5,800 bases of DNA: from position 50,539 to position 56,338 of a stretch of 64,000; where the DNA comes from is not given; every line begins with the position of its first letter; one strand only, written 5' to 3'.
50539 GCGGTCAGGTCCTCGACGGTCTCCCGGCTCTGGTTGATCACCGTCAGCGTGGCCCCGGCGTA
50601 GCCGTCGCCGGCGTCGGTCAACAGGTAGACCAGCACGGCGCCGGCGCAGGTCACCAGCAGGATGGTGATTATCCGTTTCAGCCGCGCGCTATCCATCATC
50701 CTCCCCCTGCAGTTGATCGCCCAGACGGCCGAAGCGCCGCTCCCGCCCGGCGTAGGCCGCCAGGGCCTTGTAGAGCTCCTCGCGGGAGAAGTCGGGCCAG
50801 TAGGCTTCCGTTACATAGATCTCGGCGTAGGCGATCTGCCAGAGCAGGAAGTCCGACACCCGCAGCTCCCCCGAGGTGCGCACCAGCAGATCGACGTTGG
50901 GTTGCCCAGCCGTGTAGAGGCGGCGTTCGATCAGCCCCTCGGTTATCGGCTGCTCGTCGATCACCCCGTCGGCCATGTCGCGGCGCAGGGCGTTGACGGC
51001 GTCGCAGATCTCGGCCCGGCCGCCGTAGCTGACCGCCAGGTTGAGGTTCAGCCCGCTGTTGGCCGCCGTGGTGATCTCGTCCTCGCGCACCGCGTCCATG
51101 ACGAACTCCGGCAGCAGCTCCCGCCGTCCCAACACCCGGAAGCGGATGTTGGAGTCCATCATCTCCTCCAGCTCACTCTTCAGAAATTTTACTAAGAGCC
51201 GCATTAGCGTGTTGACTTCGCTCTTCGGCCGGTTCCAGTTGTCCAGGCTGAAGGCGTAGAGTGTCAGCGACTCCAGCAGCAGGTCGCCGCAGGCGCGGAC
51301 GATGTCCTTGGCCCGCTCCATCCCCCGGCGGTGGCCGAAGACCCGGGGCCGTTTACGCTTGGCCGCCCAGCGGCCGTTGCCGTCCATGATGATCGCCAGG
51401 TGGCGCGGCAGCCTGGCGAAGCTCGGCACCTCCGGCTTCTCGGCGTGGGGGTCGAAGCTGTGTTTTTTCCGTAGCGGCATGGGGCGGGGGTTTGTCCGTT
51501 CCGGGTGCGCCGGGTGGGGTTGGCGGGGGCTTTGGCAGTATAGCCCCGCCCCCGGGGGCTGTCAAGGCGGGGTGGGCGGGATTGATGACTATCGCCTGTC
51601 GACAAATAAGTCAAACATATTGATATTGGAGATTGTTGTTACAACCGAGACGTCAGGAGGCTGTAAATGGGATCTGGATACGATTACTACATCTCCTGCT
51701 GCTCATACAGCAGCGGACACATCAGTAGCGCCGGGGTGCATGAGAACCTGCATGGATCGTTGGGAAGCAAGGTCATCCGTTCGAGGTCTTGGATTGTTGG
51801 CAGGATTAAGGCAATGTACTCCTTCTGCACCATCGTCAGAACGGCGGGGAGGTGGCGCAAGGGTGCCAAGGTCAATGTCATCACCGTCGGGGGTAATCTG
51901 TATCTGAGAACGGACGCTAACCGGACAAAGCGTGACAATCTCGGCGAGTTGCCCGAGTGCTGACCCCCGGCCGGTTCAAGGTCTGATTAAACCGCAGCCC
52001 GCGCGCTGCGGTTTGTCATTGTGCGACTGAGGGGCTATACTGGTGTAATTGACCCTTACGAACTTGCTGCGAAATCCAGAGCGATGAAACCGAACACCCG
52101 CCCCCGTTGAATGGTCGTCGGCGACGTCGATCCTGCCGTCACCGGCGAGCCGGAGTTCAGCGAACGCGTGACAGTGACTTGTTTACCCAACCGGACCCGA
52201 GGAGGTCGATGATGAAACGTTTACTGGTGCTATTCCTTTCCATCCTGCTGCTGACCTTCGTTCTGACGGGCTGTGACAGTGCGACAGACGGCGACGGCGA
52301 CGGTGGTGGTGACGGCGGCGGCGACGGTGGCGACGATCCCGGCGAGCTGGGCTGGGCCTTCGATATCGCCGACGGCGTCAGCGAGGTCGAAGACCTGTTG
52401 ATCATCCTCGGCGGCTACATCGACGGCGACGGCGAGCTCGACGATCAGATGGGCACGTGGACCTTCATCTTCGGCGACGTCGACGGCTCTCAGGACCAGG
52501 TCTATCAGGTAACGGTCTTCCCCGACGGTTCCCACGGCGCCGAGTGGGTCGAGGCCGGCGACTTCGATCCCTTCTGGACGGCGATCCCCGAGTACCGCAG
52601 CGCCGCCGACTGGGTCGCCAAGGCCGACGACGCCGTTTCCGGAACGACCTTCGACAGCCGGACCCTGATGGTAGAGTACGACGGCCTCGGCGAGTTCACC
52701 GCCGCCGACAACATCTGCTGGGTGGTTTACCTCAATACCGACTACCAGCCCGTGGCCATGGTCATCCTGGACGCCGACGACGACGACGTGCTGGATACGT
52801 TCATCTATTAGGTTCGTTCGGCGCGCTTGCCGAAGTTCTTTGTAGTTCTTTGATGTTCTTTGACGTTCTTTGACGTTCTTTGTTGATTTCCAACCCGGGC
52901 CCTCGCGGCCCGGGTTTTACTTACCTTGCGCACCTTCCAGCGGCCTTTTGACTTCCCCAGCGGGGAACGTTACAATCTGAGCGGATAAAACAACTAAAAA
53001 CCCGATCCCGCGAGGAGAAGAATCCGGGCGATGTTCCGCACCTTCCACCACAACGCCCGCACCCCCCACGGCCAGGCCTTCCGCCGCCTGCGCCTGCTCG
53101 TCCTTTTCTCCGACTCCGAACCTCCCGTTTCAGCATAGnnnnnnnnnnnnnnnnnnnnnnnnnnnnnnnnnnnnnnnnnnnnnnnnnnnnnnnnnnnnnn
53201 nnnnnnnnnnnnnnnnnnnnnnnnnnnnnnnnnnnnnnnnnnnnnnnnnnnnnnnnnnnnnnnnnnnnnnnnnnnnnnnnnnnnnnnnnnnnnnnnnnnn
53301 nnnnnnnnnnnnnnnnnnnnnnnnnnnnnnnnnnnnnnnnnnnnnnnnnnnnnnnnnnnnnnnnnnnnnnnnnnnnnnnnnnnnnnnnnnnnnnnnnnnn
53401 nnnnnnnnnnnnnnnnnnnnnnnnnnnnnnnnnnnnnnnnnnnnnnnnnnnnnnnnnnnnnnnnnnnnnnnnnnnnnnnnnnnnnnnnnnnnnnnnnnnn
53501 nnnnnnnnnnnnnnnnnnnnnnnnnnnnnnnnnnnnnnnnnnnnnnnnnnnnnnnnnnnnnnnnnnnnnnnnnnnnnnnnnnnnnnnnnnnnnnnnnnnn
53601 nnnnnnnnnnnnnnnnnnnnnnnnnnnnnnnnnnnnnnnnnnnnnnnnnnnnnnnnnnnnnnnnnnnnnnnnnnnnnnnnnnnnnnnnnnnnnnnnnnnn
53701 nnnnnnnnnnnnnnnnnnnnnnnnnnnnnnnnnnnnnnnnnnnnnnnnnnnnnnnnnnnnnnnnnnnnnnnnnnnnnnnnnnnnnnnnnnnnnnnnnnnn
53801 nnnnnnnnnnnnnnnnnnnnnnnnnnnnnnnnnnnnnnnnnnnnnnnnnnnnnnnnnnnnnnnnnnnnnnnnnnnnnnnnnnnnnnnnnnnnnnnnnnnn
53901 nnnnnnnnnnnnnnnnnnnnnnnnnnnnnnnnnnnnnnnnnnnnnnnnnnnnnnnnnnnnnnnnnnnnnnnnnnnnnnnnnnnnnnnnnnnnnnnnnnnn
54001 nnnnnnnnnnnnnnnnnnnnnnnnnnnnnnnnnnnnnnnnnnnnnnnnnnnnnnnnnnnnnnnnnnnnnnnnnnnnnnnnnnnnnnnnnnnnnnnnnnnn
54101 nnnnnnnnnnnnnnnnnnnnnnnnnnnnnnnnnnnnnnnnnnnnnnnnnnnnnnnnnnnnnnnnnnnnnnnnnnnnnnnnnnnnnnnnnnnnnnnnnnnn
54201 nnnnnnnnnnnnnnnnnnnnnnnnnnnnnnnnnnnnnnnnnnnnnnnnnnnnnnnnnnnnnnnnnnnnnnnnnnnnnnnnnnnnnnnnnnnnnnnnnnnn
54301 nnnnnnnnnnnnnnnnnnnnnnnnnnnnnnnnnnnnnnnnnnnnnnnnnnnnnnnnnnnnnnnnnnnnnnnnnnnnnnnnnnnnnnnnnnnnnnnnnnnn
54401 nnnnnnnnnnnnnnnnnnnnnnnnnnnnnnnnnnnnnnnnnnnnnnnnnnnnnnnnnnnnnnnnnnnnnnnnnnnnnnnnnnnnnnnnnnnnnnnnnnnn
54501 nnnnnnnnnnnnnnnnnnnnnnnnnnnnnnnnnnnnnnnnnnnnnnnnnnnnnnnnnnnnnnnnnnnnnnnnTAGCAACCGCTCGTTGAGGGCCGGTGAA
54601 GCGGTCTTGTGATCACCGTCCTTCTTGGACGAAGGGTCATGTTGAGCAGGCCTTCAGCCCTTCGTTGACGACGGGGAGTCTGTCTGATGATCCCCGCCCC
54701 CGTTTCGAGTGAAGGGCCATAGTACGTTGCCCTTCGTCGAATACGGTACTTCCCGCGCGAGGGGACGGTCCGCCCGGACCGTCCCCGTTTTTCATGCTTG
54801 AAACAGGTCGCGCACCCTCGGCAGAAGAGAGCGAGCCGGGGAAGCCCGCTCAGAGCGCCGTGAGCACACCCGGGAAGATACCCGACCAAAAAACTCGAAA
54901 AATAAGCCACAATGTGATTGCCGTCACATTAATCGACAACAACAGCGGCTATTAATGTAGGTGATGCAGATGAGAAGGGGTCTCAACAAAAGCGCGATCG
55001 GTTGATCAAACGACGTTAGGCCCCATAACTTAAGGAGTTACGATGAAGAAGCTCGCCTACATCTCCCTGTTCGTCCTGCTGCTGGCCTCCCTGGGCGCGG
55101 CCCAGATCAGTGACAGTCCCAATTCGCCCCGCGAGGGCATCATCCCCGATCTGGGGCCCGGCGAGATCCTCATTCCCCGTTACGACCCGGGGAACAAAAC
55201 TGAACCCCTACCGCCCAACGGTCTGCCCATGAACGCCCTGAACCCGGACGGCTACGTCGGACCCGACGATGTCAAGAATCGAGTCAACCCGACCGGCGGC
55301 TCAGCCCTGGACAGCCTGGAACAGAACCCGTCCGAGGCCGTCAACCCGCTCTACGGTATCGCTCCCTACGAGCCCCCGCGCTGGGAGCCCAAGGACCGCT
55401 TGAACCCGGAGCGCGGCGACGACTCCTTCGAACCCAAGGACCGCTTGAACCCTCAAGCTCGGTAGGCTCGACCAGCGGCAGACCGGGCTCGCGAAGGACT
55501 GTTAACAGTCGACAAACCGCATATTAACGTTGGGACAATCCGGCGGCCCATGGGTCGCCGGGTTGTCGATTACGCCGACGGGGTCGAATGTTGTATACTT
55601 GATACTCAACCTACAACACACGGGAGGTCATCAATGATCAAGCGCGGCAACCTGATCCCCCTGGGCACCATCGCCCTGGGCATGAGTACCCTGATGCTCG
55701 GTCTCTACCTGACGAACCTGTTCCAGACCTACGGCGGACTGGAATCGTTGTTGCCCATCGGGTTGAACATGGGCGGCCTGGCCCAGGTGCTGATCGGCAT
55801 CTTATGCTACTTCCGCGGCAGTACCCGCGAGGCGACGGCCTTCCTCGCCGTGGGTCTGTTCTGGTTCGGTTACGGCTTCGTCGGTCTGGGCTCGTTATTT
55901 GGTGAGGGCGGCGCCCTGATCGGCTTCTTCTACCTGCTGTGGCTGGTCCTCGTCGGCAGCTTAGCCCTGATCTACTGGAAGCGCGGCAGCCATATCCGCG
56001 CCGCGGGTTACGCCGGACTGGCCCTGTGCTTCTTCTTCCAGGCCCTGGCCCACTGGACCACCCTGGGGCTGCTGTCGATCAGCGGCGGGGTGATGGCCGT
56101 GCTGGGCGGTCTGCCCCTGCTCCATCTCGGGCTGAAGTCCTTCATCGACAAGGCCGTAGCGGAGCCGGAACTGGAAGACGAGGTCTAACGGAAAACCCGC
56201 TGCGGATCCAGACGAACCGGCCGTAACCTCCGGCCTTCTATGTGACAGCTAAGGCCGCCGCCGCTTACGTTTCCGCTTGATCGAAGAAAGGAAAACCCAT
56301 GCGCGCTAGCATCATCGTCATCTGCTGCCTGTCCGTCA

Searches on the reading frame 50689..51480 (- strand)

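Call 51: search_protein_families(library=pfam, proteins=[window:50689-51480:-], max_evalue=0.001)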
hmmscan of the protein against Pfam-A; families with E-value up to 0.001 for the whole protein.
window:50689-51480:- (263 aa): 1 family
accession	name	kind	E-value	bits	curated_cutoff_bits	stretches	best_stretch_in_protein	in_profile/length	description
PF01255.24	Prenyltransf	-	1e-80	270.8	27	1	31-251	1-219/219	Putative undecaprenyl diphosphate synthase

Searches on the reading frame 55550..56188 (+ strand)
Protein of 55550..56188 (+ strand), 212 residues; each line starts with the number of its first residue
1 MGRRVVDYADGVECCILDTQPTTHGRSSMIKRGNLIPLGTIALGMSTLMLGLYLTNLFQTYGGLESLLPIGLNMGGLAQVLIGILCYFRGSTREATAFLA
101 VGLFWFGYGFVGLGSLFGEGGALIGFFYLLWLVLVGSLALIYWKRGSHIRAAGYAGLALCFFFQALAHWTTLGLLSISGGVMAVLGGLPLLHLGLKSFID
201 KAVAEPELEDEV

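Call 51: search_protein_families(library=pfam, proteins=[window:55550-56188:+], max_evalue=0.001)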
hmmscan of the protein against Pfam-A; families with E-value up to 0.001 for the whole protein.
window:55550-56188:+ (212 aa): 1 family
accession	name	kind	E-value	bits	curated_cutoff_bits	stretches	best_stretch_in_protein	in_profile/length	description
PF01184.24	Gpr1_Fun34_YaaH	-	6.5e-11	42.7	25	1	28-189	13-181/207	GPR1/FUN34/yaaH family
